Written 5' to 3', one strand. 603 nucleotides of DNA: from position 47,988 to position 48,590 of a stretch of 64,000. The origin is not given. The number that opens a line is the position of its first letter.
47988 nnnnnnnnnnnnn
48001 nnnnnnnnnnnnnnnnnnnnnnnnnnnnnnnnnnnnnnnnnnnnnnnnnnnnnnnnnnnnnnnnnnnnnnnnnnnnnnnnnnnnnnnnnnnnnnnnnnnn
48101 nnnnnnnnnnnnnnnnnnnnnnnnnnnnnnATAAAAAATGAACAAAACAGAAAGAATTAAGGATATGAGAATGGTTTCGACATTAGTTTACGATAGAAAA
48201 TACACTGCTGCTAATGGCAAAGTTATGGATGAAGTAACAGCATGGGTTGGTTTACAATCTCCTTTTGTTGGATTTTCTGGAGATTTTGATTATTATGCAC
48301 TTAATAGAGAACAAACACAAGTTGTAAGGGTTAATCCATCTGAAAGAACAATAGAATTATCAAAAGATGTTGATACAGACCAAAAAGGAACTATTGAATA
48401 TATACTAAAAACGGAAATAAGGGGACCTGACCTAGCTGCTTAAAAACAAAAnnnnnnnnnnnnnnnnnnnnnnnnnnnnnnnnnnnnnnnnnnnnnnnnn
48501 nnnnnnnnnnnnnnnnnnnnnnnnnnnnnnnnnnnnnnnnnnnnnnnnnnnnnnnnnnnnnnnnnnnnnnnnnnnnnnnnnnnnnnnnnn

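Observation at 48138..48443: Unknown 101-aa gene wedged between rpoB and rpoA in the most conserved archaeal operon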

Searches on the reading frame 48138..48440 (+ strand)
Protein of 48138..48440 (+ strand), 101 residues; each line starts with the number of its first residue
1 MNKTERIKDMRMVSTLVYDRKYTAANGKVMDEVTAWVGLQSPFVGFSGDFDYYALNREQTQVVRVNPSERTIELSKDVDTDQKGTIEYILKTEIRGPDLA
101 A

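Call 7: search_protein_families(library=pfam, proteins=[window:48138-48440:+], max_evalue=1)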
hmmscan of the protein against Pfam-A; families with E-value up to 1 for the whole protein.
window:48138-48440:+ (101 aa): 2 families
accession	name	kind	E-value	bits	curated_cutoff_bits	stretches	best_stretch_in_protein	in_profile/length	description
PF21426.3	GBS104-like_Ig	-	0.064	14.5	26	1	23-91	1-72/112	Tip pilin GBS104-like, Ig-like domain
PF24695.1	PITM1-3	-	0.14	12.9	27.7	1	48-93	25-71/98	PITM 1-3, beta-sandwich domain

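Call 9: find_homologous_proteins(query=window:48138-48440:+, max_evalue=0.01)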
Query window:48138-48440:+ (101 aa): 1 proteins with E <= 0.01 among 4 candidates.
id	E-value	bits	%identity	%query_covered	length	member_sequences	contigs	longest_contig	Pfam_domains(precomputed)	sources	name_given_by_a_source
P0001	1.7e-39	151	100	71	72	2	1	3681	-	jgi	jgi:hypothetical protein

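Call 12: find_encoding_contigs(protein=P0001, flank=10000)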
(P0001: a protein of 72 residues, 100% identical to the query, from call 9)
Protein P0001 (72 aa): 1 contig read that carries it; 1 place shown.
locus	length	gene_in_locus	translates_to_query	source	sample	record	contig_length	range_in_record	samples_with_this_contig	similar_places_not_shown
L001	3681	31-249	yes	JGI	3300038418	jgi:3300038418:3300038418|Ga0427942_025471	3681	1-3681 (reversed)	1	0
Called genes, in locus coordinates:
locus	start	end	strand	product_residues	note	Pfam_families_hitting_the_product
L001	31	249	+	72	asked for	-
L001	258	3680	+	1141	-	?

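Call 14: find_related_loci(query=window:48138-48440:+, collection=genome_contigs, flank=6000)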
Query window:48138-48440:+ (101 aa) in genome_contigs; peptide patterns used: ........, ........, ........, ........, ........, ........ (x = any residue, [..] = any of these).
587 stretches matched a pattern; 1 encode a relative of the query (tblastn E <= 1e-3); 1 distinct loci.
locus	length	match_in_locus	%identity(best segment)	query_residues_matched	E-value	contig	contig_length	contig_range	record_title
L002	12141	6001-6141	38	11-65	2e-6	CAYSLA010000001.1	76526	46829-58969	MAG TPA_asm: uncultured bacterium isolate SRP098346_co1_397 genome assembly, contig: NODE_89_length_76526_cov_12.567810,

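Call 17: search_protein_families(library=pfam, proteins=[L002:5830-6459:+, L002:5857-6801:-], max_evalue=0.01)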
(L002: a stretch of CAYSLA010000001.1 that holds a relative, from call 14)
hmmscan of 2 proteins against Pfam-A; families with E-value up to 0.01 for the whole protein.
L002:5830-6459:+ (210 aa): 0 families

L002:5857-6801:- (314 aa): 12 families
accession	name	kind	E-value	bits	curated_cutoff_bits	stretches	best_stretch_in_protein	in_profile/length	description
PF07992.20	Pyr_redox_2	-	2.9e-40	139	26.1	1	6-284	1-283/291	Pyridine nucleotide-disulphide oxidoreductase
PF13738.12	Pyr_redox_3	-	5.2e-17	62.5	30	2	91-275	113-305/305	Pyridine nucleotide-disulphide oxidoreductase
PF00070.33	Pyr_redox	-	7.9e-10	39.6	22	1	147-219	2-81/82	Pyridine nucleotide-disulphide oxidoreductase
PF12831.13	FAD_oxidored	-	8.5e-10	38.9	27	1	7-42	1-38/416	FAD dependent oxidoreductase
PF00890.30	FAD_binding_2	-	1.5e-08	34.7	20.4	1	7-49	1-45/414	FAD binding domain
PF01946.23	Thi4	-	2.8e-07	30.5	26.2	1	5-38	17-51/235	Thi4 family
PF01134.28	GIDA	-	2.1e-06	27.5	22.1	0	7-47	1-34/391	Glucose inhibited division protein A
PF03486.20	HI0933_like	-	4.3e-06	26.8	50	0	7-36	2-31/244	HI0933-like protein Rossmann domain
PF05834.18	Lycopene_cycl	-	1.7e-05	24.5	23.4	0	147-179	2-36/380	Lycopene cyclase protein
PF13450.12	NAD_binding_8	-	9.8e-05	23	21.9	0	10-43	1-36/68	NAD(P)-binding Rossmann-like domain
PF01266.30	DAO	-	0.00084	19.4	27.9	0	7-46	1-41/353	FAD dependent oxidoreductase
PF01494.25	FAD_binding_3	-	0.0082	15.8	22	0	7-36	3-32/349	FAD binding domain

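Call 18: predict_structure(protein=window:48138-48440:+)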
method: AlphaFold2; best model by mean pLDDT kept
length: 101 residues; sequences in the alignment: 1
mean_pLDDT: 43.9   pTM: 0.35
mean pLDDT of the five models: 43.9, 40.7, 35.8, 35.8, 32.3
residues with pLDDT >= 90: 0; 70-90: 0; 50-70: 29; < 50: 72
segments of 3 or more residues with pLDDT < 50: 1-30, 36-50, 76-78, 82-101
pLDDT, mean of each block of 10 residues (from residue 1): 34 30 40 49 44 53 56 51 44 40 30
secondary structure, 60 per line:
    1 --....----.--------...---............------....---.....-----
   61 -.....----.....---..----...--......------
elements in order: H3-6 H26-37 E44-47 E51-55 E62-66 E71-75 E85-87 E90-95

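Call 20: search_protein_representatives(protein=window:48138-48440:+)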
Query: 101 residues. Proteins with E-value up to 0.001 (for the whole library): 18; up to 1e-10: 5; up to 1e-30: 1. The best 18 are listed.
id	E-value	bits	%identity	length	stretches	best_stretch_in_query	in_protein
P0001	5.4e-40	151.4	100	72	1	30-101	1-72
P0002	1.5e-22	95.6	54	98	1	3-96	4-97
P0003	2.9e-21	91.5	55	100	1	4-98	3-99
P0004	8.4e-18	80.4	42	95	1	5-96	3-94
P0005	3.3e-11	59.3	43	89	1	14-99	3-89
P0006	2.9e-10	56.2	41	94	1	17-98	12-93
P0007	2.1e-09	53.5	39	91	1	12-100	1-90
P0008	5.2e-08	49.0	40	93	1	12-99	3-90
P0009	6.3e-08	48.8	40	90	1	16-98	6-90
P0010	3.3e-07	46.5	38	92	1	17-99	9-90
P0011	5.9e-07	45.7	36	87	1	13-95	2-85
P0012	6.9e-07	45.4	40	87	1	17-99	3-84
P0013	1.8e-05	40.9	35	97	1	19-100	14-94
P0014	2.0e-05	40.7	38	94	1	17-96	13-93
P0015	1.6e-04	37.9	33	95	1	15-98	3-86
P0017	3.8e-04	36.6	37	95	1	35-100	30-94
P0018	8.4e-04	35.5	35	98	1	4-91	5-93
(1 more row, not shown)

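Call 23: find_homologous_proteins(query=A1, max_evalue=0.001)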
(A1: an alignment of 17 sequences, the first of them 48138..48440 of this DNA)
Query A1 (17 sequences) (101 aa, profile of the alignment): 12 proteins with E <= 0.001 among 821 candidates.
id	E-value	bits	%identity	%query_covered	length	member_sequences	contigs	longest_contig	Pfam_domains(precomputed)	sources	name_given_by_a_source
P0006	3.8e-31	125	42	98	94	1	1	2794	-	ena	-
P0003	1.4e-27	114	54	95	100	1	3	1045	-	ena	-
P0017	3.7e-27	112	38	64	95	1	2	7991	-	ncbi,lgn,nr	ncbi:hypothetical protein HYS50_03310 [Candidatus Woesearchaeota archaeon]|nr:hypothetical protein [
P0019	4.9e-27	112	42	82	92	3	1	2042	-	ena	-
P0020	1.3e-26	110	51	96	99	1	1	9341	-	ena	-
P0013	5.2e-26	108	34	81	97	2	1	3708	-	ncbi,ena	-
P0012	3.8e-25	106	40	81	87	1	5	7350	-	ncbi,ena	-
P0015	2.4e-24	103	33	85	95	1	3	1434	-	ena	-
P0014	4.1e-24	102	38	78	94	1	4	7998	-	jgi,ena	-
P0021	3.2e-22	96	43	52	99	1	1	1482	-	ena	-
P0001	8.6e-22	95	100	71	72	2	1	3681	-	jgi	jgi:hypothetical protein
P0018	4.2e-21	93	34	86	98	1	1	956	-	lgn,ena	-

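Call 25: search_solved_structures(query=A1, max_evalue=10)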
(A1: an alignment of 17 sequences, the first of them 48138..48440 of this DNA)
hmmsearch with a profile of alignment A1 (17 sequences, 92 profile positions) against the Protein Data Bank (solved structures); distinct sequences matched with E-value up to 10: 2.
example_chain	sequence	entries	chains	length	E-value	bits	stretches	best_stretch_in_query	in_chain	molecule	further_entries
6vrb_A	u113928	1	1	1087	3.2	11.3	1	8-83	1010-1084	CRISPR-associated endoribonuclease Cas13a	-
8zty_A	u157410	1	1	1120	3.3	11.2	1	8-83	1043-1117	CRISPR-associated endoribonuclease Cas13a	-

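Call 26: find_encoding_contigs(protein=P0020, flank=10000, max_places=3)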
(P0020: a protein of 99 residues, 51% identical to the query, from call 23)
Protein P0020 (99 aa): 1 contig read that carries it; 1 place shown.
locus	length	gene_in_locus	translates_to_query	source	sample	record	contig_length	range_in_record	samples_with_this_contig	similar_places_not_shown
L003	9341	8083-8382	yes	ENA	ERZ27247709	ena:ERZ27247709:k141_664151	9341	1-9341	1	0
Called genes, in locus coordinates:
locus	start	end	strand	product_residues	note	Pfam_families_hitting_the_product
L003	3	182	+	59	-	?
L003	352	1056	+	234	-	PF04055:Radical_SAM, PF13353:Fer4_12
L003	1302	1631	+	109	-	PF04756:OST3_OST6 (weak), PF00085:Thioredoxin, PF13905:Thioredoxin_8 (faint)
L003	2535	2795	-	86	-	-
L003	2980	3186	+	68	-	PF01191:RNA_pol_Rpb5_C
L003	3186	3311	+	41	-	-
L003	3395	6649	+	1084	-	PF04563:RNA_pol_Rpb2_1, PF04561:RNA_pol_Rpb2_2, PF04565:RNA_pol_Rpb2_3, PF04566:RNA_pol_Rpb2_4, PF04567:RNA_pol_Rpb2_5, PF00562:RNA_pol_Rpb2_6, PF04560:RNA_pol_Rpb2_7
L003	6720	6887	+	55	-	-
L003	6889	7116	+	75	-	-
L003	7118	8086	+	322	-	PF01336:tRNA_anti-codon (weak), PF01966:HD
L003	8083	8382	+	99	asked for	-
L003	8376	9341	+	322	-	?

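Call 27: find_encoding_contigs(protein=P0017, flank=10000, max_places=3)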
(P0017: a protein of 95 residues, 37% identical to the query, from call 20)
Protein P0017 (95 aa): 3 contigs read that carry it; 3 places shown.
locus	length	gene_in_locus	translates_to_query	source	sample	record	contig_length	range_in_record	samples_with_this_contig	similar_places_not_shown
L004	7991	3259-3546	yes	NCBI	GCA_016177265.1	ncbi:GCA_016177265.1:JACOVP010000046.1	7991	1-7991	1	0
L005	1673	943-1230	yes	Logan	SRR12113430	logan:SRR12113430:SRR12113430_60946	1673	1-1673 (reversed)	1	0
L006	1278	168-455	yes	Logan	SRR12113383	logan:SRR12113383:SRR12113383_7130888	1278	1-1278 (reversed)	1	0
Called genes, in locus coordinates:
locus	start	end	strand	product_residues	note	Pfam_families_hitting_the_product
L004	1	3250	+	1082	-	PF04563:RNA_pol_Rpb2_1, PF04561:RNA_pol_Rpb2_2, PF04565:RNA_pol_Rpb2_3, PF04566:RNA_pol_Rpb2_4, PF04567:RNA_pol_Rpb2_5, PF00562:RNA_pol_Rpb2_6, PF04560:RNA_pol_Rpb2_7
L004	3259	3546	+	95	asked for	-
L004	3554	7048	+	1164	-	PF04997:RNA_pol_Rpb1_1, PF00623:RNA_pol_Rpb1_2, PF04983:RNA_pol_Rpb1_3, PF05000:RNA_pol_Rpb1_4, PF04998:RNA_pol_Rpb1_5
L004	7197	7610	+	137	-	PF26594:KH_NusA_2nd (faint)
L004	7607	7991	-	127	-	?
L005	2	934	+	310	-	?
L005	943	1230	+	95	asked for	-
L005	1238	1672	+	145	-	?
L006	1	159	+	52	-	?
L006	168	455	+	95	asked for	-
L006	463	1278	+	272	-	?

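Call 28: find_encoding_contigs(protein=P0012, flank=10000, max_places=3)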
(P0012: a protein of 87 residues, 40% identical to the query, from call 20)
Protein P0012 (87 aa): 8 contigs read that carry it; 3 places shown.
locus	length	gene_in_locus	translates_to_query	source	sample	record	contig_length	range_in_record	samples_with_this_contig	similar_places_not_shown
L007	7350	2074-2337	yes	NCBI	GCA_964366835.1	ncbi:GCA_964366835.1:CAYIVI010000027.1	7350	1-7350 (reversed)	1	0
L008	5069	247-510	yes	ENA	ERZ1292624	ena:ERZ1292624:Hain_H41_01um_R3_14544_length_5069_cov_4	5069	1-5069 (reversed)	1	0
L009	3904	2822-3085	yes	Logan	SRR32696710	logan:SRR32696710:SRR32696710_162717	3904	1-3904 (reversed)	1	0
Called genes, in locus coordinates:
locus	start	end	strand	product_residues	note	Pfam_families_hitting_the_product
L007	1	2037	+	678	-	?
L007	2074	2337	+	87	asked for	-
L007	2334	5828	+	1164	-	PF04997:RNA_pol_Rpb1_1, PF00623:RNA_pol_Rpb1_2, PF04983:RNA_pol_Rpb1_3, PF05000:RNA_pol_Rpb1_4, PF04998:RNA_pol_Rpb1_5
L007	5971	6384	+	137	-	-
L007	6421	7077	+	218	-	PF01963:TraB_PrgY_gumN (faint)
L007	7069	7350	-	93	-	?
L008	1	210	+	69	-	?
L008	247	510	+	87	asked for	-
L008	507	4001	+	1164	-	PF04997:RNA_pol_Rpb1_1, PF00623:RNA_pol_Rpb1_2, PF04983:RNA_pol_Rpb1_3, PF05000:RNA_pol_Rpb1_4, PF04998:RNA_pol_Rpb1_5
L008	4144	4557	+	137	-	-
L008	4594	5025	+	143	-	-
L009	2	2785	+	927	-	?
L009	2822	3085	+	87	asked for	-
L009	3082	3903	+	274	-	?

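Call 29: find_encoding_contigs(protein=P0014, flank=10000, max_places=3)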
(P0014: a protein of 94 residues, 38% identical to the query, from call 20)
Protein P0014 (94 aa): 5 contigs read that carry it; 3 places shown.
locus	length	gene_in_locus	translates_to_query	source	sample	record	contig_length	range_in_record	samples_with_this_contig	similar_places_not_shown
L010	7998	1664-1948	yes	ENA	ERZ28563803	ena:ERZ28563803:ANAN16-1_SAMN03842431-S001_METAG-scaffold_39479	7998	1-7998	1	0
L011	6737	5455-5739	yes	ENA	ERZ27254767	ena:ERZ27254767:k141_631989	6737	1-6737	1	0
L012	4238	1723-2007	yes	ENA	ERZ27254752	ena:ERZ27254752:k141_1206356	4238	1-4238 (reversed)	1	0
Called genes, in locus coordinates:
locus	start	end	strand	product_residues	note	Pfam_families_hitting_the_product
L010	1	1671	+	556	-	?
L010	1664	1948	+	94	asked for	-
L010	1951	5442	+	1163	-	PF04997:RNA_pol_Rpb1_1, PF00623:RNA_pol_Rpb1_2, PF04983:RNA_pol_Rpb1_3, PF05000:RNA_pol_Rpb1_4, PF04998:RNA_pol_Rpb1_5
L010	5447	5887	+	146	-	PF26594:KH_NusA_2nd (faint)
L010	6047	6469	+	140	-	PF00164:Ribosom_S12_S23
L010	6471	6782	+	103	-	-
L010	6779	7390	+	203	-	PF00177:Ribosomal_S7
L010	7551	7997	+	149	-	?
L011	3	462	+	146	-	PF00578:AhpC-TSA (weak), PF00085:Thioredoxin, PF14595:Thioredoxin_9 (faint), PF13098:Thioredoxin_2, PF13905:Thioredoxin_8 (faint), PF04756:OST3_OST6 (weak)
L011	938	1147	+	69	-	PF15919:HicB_lk_antitox (weak)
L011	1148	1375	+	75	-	PF07927:HicA_toxin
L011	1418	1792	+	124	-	-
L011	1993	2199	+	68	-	PF01191:RNA_pol_Rpb5_C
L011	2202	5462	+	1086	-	PF04563:RNA_pol_Rpb2_1, PF04561:RNA_pol_Rpb2_2, PF04565:RNA_pol_Rpb2_3, PF04566:RNA_pol_Rpb2_4, PF04567:RNA_pol_Rpb2_5, PF00562:RNA_pol_Rpb2_6, PF04560:RNA_pol_Rpb2_7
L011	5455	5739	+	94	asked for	-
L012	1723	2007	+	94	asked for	-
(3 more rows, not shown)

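Call 30: predict_structure(alignment_id=A1)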
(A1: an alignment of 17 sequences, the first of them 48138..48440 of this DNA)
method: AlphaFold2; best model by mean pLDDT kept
length: 101 residues; sequences in the alignment: 17
mean_pLDDT: 89.7   pTM: 0.78
mean pLDDT of the five models: 89.7, 89.3, 89.0, 88.9, 88.2
residues with pLDDT >= 90: 84; 70-90: 6; 50-70: 7; < 50: 4
segments of 3 or more residues with pLDDT < 50: 98-101
pLDDT, mean of each block of 10 residues (from residue 1): 83 94 93 94 94 95 96 96 94 61 46
secondary structure, 60 per line:
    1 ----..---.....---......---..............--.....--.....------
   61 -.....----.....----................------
elements in order: H10-14 E18-23 H27-40 E43-47 E50-54 E62-66 E71-75 H80-95
